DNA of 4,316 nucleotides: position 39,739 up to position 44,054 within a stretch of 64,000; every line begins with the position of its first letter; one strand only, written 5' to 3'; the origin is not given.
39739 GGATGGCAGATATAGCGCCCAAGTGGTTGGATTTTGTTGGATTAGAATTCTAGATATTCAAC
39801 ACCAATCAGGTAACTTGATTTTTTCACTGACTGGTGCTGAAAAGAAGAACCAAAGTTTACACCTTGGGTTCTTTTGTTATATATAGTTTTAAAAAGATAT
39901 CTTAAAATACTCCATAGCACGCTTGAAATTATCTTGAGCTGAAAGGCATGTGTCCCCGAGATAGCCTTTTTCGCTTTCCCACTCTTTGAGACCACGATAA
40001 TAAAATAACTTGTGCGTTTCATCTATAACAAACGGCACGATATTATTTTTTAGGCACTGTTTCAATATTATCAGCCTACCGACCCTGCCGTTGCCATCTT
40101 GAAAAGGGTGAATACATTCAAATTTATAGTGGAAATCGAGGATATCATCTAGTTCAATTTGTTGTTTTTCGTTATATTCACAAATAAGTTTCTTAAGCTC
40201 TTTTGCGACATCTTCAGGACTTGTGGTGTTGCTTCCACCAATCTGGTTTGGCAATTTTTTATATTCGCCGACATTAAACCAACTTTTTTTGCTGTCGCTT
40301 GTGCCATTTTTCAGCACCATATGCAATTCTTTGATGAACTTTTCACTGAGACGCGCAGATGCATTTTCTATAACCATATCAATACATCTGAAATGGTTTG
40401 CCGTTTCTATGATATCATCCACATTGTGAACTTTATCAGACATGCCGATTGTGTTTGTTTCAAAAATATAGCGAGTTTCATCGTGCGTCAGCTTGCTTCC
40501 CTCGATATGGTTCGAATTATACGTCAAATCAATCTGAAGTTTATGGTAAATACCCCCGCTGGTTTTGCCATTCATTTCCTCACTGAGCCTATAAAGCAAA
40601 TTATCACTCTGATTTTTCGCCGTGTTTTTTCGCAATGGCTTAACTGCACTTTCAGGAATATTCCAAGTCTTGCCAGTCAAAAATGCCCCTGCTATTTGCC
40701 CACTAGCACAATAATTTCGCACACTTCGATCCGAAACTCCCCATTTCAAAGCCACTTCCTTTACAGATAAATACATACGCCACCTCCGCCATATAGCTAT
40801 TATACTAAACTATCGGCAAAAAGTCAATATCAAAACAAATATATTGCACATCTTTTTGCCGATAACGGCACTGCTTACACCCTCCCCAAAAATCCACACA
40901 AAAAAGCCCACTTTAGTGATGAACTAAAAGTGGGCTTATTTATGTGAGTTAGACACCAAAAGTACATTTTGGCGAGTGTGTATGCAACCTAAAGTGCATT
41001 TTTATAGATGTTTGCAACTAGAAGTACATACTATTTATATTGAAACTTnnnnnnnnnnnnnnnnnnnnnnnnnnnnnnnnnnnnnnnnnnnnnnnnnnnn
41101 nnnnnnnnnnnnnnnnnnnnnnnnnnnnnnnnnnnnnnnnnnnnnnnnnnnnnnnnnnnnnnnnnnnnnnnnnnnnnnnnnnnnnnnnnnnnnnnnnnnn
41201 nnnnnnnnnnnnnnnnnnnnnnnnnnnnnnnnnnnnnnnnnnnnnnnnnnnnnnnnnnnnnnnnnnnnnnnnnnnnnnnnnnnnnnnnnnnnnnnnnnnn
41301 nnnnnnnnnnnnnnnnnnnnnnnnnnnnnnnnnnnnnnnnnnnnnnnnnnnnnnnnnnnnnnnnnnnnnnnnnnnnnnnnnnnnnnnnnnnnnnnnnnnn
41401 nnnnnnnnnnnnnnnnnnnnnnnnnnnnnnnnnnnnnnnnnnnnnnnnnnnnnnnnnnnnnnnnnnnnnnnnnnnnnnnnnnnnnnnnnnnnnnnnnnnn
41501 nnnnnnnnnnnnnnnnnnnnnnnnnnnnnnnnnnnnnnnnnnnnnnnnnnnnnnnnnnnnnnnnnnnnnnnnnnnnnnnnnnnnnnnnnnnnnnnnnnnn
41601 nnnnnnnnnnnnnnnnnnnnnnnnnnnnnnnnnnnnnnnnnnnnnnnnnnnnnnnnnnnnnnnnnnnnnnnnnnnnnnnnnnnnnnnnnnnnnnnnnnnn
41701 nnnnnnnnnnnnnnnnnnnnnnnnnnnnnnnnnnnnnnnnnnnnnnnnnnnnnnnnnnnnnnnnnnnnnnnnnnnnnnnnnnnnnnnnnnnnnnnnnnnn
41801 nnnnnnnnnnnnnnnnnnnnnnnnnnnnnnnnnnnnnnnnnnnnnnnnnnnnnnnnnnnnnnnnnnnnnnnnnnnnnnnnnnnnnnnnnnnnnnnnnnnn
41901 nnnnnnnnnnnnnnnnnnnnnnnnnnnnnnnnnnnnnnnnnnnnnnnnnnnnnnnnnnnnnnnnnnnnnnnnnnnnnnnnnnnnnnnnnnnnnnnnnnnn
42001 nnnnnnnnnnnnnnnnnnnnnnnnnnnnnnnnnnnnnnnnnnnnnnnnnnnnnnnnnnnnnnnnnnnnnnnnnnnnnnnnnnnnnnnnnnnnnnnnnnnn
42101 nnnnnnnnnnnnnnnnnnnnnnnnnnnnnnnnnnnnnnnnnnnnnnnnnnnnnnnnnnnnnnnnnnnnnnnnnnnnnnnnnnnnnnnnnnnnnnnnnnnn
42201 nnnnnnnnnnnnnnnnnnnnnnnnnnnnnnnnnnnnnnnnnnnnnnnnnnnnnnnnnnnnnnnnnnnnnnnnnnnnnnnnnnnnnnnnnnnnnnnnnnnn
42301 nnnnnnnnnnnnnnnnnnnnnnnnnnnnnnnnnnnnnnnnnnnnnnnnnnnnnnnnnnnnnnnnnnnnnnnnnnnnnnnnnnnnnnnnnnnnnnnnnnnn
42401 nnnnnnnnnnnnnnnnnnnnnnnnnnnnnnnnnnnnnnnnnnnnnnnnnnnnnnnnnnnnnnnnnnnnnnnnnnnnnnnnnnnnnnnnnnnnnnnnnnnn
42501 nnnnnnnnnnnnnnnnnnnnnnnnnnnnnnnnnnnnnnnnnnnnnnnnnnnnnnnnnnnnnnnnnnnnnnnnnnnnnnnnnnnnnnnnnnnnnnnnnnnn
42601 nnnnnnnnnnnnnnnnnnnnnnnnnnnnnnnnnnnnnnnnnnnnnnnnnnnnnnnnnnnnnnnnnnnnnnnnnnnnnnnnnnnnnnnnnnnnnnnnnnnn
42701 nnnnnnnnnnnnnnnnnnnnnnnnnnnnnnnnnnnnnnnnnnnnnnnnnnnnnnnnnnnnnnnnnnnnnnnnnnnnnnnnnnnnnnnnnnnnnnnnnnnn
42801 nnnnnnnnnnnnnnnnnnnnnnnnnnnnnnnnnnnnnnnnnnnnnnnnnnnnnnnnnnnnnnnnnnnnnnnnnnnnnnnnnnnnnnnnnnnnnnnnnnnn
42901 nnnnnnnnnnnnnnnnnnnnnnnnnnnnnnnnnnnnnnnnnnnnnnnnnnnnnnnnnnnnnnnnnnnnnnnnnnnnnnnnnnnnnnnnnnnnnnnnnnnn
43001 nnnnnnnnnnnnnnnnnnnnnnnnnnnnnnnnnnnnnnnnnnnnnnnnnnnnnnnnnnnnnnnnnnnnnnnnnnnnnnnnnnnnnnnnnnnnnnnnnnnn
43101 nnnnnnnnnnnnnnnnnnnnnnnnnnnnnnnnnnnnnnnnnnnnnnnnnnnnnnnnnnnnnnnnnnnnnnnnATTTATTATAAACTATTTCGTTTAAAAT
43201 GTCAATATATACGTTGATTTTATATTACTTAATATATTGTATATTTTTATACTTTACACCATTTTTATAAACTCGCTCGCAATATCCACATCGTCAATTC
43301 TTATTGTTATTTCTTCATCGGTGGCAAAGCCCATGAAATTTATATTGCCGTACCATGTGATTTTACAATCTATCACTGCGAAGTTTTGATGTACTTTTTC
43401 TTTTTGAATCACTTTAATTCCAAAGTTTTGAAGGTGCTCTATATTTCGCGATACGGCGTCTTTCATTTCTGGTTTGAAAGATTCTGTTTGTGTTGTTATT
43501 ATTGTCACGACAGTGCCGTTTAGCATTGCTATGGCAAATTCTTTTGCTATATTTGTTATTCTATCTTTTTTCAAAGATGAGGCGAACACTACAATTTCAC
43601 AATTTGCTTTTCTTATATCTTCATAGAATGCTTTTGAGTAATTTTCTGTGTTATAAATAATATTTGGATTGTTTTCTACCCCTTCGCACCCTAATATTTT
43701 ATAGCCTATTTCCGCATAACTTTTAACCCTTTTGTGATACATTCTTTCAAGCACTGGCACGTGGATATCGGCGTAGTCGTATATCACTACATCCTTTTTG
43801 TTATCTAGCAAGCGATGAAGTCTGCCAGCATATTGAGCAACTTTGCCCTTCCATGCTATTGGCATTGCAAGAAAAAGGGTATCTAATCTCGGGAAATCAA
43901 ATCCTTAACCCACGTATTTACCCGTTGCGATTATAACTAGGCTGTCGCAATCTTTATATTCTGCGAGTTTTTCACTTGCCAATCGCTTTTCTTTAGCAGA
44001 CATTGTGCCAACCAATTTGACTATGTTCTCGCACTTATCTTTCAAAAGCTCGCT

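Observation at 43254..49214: Tightly coupled triad: RecQ-PRTase fusion, DprA/SLOG-like protein and an AEP primase-SF2 helicase-HKD fusion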

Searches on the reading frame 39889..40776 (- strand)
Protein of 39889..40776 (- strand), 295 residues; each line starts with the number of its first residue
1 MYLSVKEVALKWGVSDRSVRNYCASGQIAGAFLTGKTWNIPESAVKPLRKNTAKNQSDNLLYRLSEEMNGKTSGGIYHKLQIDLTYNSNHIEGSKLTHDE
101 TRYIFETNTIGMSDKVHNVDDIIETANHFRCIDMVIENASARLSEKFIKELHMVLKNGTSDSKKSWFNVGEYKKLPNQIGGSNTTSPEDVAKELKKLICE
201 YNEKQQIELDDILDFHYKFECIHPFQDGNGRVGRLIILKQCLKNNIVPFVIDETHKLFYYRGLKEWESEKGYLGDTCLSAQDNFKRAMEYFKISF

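Call 16: search_protein_families(library=pfam, proteins=[window:39889-40776:-], max_evalue=0.001)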
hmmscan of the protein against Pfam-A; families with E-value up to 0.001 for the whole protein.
window:39889-40776:- (295 aa): 2 families
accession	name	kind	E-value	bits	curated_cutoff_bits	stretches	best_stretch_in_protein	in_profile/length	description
PF02661.23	Fic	-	2.8e-16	60.6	24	1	143-238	2-90/93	Fic/DOC family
PF12728.13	HTH_17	-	1.4e-06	28.9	27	1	2-45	1-43/51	Helix-turn-helix domain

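Call 43: search_protein_families(library=padloc, proteins=[window:39889-40776:-], max_evalue=0.001)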
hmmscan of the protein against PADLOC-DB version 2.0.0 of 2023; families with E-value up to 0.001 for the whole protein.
window:39889-40776:- (295 aa): 9 families
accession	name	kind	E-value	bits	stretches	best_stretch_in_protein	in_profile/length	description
PDLC04836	PDC-S04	-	1.4e-108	359.7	1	59-293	4-239/244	-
PDLC04837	PDC-S04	-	1.3e-62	209.1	1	71-281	16-223/234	-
PDLC04840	PDC-S04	-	3.4e-31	106.7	1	79-267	10-200/227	-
PDLC03963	SoFic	-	1.4e-23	81.9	1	87-247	63-218/361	-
PDLC04839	PDC-S04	-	1.8e-08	32.3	1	198-250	117-168/205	-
PDLC04966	PDC-S24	-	1.6e-05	22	1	188-240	281-335/497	-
PDLC04842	PDC-S04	-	0.00021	19.1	1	200-247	89-135/202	-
PDLC04841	PDC-S04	-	0.00029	18.6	1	192-245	179-235/292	-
PDLC04838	PDC-S04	-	0.00041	18.2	1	189-237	103-158/209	-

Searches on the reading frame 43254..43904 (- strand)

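Call 7: search_protein_families(library=pfam, proteins=[window:43254-43904:-], max_evalue=0.01)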
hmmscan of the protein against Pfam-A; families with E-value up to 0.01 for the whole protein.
window:43254-43904:- (216 aa): 1 family
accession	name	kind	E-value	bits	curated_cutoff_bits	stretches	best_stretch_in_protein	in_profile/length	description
PF13091.12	PLDc_2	-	1.3e-10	41.7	27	1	96-214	4-126/132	PLD-like domain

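Call 8: search_protein_families(library=ncbifam, proteins=[window:43254-43904:-], max_evalue=0.01)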
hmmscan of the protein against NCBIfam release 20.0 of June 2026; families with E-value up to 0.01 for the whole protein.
window:43254-43904:- (216 aa): 0 families

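Call 9: search_protein_families(library=padloc, proteins=[window:43254-43904:-], max_evalue=0.01)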
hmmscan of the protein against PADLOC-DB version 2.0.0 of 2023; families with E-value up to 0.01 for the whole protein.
window:43254-43904:- (216 aa): 3 families
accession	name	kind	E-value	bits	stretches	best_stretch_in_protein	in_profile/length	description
PDLC02614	DrmC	-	3.1e-07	28.3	1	90-212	23-143/153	DrmC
PDLC03924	MkoC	-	6.3e-07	25.9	1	76-200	981-1113/1136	-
PDLC02591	DrmC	-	0.0002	18.6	1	46-212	75-243/260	DrmC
